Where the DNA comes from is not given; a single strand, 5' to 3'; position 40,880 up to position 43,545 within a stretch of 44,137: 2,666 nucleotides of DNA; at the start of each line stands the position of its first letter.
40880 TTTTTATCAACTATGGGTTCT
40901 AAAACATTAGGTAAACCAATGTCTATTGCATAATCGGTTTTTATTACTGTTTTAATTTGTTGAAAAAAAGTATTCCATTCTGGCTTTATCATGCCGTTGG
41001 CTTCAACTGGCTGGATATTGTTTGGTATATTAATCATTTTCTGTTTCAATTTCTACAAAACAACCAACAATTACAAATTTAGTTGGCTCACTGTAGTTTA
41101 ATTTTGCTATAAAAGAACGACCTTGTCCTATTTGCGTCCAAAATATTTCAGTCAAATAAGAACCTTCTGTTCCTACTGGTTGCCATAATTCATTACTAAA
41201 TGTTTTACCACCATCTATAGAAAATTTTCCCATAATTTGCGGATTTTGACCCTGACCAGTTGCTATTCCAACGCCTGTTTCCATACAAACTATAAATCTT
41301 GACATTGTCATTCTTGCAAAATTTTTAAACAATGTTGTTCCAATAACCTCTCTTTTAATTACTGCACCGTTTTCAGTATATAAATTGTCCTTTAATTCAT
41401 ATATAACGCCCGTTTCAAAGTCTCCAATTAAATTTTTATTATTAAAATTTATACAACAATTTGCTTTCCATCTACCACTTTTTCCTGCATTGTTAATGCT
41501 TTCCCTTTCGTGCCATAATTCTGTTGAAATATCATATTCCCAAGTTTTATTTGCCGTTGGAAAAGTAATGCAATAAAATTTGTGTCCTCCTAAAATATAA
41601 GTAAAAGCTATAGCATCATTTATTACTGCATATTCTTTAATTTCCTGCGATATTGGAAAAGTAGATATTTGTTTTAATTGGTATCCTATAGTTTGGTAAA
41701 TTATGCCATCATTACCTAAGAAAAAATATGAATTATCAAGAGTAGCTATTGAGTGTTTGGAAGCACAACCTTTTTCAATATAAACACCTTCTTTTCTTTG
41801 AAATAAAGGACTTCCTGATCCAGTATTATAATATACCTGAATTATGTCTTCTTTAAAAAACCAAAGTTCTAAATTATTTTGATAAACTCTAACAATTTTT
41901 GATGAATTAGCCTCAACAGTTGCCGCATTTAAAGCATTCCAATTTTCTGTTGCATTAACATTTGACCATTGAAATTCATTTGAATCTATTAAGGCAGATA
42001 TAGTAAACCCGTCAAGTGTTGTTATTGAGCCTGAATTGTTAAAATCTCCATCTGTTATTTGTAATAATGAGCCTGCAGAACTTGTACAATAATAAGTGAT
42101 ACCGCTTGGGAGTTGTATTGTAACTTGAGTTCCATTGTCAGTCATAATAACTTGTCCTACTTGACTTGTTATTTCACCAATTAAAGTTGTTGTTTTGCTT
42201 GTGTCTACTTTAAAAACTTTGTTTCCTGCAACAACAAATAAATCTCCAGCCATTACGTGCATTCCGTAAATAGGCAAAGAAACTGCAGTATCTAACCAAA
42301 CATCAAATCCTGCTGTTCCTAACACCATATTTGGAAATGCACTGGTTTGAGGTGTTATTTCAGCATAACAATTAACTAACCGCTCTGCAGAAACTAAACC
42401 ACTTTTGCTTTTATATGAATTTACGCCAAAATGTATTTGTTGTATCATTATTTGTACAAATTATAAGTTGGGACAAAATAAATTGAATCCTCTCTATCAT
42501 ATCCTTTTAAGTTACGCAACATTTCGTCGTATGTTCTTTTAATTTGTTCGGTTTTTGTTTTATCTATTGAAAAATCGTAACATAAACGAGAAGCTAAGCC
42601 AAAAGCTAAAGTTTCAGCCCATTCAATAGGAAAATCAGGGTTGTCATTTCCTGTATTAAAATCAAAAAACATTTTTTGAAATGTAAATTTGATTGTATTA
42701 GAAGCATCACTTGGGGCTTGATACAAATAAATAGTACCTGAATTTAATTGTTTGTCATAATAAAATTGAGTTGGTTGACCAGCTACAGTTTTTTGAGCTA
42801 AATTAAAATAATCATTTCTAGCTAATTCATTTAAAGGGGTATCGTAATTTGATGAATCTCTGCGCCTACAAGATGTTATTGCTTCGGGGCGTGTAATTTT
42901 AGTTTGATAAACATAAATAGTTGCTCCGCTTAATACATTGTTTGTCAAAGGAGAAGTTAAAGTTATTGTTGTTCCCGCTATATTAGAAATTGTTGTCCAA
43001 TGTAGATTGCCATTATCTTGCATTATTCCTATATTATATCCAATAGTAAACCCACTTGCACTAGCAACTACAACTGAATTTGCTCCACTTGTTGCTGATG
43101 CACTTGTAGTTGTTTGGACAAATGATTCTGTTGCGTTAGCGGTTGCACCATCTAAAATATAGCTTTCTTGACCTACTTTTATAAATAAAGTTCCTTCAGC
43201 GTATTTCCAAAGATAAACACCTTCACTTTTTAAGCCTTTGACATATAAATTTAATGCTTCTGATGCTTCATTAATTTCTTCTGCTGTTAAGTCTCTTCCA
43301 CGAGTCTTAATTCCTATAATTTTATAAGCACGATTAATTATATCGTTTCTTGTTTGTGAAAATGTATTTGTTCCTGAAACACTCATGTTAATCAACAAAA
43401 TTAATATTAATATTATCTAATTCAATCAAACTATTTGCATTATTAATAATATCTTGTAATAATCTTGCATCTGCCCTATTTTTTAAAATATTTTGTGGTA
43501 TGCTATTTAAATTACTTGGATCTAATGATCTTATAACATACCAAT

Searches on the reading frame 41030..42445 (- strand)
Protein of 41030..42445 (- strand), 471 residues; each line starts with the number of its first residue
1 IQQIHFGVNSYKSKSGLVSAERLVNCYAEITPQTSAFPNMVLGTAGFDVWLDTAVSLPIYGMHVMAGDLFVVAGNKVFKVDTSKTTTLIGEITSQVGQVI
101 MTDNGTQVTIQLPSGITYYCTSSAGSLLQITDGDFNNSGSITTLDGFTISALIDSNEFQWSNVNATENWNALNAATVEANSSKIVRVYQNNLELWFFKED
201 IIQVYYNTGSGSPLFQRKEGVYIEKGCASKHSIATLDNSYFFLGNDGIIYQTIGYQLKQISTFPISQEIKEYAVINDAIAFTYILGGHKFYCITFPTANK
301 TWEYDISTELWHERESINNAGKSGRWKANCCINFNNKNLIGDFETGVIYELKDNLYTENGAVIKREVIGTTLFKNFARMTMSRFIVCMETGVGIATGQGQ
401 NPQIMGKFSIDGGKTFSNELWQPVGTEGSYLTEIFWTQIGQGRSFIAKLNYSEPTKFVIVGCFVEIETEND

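Call 25: search_protein_families(library=phrogs, proteins=[window:41030-42445:-], max_evalue=0.00001)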
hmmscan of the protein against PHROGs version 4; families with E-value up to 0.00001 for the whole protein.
window:41030-42445:- (471 aa): 1 family
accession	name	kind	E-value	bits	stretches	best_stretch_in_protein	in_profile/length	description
phrog_578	-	connector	9.5e-100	335.4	1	1-468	3-471/486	head closure Hc3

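Call 27: search_dna_similar(query=window:41030-42445:-, collection=phages, mode=protein, max_rows=15)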
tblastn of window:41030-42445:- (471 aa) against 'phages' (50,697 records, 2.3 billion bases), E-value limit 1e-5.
Records with a match: 47; places in all: 47; records where one place covers at least 80% of the query: 42.
Best place of each record, by identity: <60% 47.
By first word of the organism name: Vibrio 18; Caudoviricetes 9; Pseudanabaena 3; Xylella 3; Rhodoferax 2; Phage 2; Shewanella 2; Thalassomonas 2; Pseudomonas 2; Xanthomonas 1; and 3 more.
By host as written in the record: - 12; Vibrio crassostreae 10; Pseudanabaena sp. 3; Rhodoferax sp. IMCC26218 2; Vibrio vulnificus 2; Vibrio tasmaniensis 2; Shewanella inventionis KX27 2; Thalassomonas loyana LMG 22536 2; and 11 more.
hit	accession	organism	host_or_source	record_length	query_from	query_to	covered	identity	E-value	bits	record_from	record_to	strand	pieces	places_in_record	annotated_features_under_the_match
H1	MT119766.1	Xanthomonas phage PBR31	Xanthomonas campestris pv. campestris ...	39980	1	467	99%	34.4%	3e-76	265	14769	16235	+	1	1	tail tubular protein B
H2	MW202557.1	Caudoviricetes sp.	Manatee Spring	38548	3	468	99%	34.0%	3e-78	271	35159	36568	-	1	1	phage stabilization protein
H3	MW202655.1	Bacteriophage sp.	Manatee Spring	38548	3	468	99%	34.0%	3e-78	271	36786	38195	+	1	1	phage stabilization protein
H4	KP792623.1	Rhodoferax phage P26218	Rhodoferax sp. IMCC26218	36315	1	462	98%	33.3%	6e-75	261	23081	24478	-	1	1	hypothetical protein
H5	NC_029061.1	Rhodoferax phage P26218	Rhodoferax sp. IMCC26218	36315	1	462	98%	33.3%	6e-75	261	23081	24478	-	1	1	head closure Hc3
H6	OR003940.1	Phage DSL-LC05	Gammaproteobacteria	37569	9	470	98%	32.8%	7e-76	264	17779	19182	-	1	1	packaged DNA stabilization protein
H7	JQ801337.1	Vibrio phage VvAW1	Vibrio vulnificus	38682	4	466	98%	32.4%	9e-67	238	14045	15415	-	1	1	hypothetical protein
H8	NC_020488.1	Vibrio phage VvAW1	Vibrio vulnificus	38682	4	466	98%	32.4%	9e-67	238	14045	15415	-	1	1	head closure Hc3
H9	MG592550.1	Vibrio phage 1.184.A._10N.286.49.A5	Vibrio cyclitrophicus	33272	2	467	99%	31.9%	2e-69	245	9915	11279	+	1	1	stabilization protein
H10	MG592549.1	Vibrio phage 1.183.O._10N.286.48.B7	Vibrio sp.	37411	2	467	99%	31.7%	3e-70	248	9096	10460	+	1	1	stabilization protein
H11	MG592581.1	Vibrio phage 1.211.A._10N.222.52.F11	Vibrio tasmaniensis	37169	2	467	99%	31.3%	9e-71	249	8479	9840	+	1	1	stabilization protein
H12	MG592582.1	Vibrio phage 1.211.B._10N.222.52.F11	Vibrio tasmaniensis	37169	2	467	99%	31.3%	9e-71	249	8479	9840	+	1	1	stabilization protein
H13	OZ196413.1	Vibrio phage D478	Seawater and oysters mix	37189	2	467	99%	31.3%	2e-69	245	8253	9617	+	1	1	head closure Hc3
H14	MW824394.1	Vibrio phage 41E34.2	Vibrio crassostreae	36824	13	467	97%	31.7%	7e-66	235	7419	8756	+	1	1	putative packaged DNA stabilization protein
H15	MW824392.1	Vibrio phage 34E29.1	Vibrio crassostreae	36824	13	467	97%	31.7%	7e-66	235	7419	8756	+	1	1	hypothetical protein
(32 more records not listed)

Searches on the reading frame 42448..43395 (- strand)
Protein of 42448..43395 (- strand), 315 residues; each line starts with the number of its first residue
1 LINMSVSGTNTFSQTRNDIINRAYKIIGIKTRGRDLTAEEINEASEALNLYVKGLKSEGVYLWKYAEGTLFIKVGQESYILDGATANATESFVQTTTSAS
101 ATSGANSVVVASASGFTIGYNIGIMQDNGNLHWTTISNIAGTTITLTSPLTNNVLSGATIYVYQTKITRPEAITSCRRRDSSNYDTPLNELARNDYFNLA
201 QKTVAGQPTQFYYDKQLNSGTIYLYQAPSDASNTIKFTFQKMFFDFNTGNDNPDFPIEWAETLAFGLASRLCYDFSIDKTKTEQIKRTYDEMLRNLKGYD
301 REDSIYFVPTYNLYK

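Call 25: search_protein_families(library=phrogs, proteins=[window:42448-43395:-], max_evalue=0.00001)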
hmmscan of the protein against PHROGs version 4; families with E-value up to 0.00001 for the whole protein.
window:42448-43395:- (315 aa): 1 family
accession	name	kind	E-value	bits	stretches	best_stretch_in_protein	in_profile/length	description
phrog_12985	-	unknown function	2.9e-25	90.4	1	16-297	4-209/238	-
